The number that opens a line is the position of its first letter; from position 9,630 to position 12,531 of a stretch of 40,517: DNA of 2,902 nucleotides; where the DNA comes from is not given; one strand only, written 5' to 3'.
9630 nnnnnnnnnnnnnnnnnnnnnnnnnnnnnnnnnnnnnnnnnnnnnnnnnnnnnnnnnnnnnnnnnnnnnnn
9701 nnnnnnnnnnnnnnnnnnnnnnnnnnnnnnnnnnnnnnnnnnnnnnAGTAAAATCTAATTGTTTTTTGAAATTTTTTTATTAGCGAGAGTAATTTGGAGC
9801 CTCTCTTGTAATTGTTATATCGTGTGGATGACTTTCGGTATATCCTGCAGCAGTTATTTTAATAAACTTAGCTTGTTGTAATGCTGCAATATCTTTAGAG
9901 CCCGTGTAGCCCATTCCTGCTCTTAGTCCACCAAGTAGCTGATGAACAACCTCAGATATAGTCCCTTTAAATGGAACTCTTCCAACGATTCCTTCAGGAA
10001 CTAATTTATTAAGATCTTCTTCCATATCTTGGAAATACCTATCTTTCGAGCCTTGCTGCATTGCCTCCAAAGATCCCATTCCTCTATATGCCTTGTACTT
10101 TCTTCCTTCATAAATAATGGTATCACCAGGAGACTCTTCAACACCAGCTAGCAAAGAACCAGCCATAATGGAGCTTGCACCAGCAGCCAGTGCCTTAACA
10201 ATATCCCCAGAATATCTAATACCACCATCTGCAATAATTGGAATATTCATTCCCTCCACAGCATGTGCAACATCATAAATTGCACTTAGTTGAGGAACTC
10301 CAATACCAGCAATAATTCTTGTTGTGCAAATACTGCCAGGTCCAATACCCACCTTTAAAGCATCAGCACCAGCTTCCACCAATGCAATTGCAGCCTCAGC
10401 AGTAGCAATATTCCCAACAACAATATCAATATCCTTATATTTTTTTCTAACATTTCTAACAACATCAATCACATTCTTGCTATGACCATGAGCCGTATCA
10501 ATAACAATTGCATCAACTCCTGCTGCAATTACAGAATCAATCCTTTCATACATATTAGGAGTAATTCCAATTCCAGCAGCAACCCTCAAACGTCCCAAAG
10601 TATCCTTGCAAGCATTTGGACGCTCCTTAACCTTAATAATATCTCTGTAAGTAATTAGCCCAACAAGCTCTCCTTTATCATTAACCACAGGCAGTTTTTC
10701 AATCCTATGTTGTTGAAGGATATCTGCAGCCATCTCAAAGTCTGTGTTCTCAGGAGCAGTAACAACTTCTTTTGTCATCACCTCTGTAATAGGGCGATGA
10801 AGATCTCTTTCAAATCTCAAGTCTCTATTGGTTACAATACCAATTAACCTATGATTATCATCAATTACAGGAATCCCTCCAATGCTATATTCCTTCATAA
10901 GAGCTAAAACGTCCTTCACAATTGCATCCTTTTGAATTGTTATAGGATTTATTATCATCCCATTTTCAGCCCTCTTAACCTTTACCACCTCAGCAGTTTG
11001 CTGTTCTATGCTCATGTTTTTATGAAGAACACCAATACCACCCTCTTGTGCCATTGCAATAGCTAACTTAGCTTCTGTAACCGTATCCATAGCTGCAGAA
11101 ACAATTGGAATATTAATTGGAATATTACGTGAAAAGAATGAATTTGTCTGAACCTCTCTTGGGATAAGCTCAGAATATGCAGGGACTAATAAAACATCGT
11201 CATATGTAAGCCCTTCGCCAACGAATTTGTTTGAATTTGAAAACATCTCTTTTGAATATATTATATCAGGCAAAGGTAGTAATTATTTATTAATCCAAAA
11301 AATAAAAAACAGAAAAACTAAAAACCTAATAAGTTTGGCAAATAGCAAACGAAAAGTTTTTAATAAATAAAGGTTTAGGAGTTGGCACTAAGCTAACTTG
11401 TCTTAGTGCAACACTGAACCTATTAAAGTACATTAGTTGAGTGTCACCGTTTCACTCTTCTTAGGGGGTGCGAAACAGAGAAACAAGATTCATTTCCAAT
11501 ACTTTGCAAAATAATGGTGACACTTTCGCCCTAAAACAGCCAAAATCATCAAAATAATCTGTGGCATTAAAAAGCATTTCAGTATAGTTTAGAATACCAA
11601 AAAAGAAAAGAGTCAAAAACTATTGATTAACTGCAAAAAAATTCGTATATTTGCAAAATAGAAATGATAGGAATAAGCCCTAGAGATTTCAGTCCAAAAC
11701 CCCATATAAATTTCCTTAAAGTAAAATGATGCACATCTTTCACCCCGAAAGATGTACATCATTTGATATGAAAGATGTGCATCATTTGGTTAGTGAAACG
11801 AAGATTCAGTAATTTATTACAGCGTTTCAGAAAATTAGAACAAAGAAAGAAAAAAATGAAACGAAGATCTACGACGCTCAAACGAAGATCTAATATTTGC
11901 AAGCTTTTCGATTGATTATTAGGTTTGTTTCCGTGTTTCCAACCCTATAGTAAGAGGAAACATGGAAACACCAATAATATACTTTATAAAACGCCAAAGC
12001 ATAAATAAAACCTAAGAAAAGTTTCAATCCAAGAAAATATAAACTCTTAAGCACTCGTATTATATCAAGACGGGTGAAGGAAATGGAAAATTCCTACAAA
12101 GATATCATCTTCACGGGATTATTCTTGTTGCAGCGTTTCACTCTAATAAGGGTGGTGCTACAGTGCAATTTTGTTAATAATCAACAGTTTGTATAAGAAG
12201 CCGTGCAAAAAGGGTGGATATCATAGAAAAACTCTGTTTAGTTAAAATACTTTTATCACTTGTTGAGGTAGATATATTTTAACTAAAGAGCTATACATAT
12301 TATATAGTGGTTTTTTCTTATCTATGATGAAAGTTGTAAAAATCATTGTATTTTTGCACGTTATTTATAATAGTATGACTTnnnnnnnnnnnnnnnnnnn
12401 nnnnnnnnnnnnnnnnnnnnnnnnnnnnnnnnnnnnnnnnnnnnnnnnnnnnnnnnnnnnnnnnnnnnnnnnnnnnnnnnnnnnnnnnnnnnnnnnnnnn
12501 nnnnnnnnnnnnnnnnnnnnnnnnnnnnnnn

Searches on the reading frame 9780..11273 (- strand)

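Call 16: search_protein_families(library=pfam, proteins=[window:9780-11273:-])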
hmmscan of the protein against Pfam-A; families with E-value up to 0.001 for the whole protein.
window:9780-11273:- (497 aa): 6 families
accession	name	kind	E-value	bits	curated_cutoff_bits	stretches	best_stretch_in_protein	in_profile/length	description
PF00478.31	IMPDH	-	8.5e-159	528.5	25.6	1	21-484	1-345/345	IMP dehydrogenase / GMP reductase domain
PF00571.33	CBS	-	1.3e-29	102.7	24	2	163-215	2-54/57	CBS domain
PF03060.21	NMO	-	3.2e-14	53.5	28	1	221-385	82-235/331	Nitronate monooxygenase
PF01070.24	FMN_dh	-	3e-07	30.3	24.9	1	270-372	208-302/350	FMN-dependent dehydrogenase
PF01180.27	DHO_dh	-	4.6e-05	23.2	27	0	331-375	229-272/291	Dihydroorotate dehydrogenase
PF00977.27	His_biosynth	-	0.00038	20.4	23.6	0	335-374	65-104/228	Histidine biosynthesis protein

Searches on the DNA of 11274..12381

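Call 62: search_rna_families(source=window, start=11274, end=12381, threshold=evalue, max_evalue=1)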
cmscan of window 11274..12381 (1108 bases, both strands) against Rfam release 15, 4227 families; matches with E-value up to 1: 7.
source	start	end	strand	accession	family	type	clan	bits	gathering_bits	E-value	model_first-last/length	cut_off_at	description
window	11327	11412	-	RF02379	csRNA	Gene; sRNA;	-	25.2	57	0.93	1-93/93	no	Cia-dependent small RNA csRNA1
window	11725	11784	-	RF03788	MIR5304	Gene; miRNA;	-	22.7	75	0.043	1-80/80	no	MIR5304 microRNA precursor family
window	11917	11949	-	RF01701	Cyano-1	Gene; sRNA;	-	22.3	41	0.43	24-56/69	no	Cyano-1 RNA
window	11720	11766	-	RF03601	MIR7993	Gene; miRNA;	-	21.9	100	0.39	1-138/138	no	MIR7993 microRNA precursor family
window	11544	11628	-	RF00206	U54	Gene; snRNA; snoRNA; CD-box;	CL00008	21.2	40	0.53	1-81/81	no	Small nucleolar RNA U54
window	11724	11787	-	RF03802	MIR5649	Gene; miRNA;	-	20.5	100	0.4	10-92/101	no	MIR5649 microRNA precursor family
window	11711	11798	+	RF03802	MIR5649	Gene; miRNA;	-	20.4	100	0.44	1-101/101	no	MIR5649 microRNA precursor family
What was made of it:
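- On Any Rfam RNA family: The array A region gives only chance-level hits at E up to 1 (call 62).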
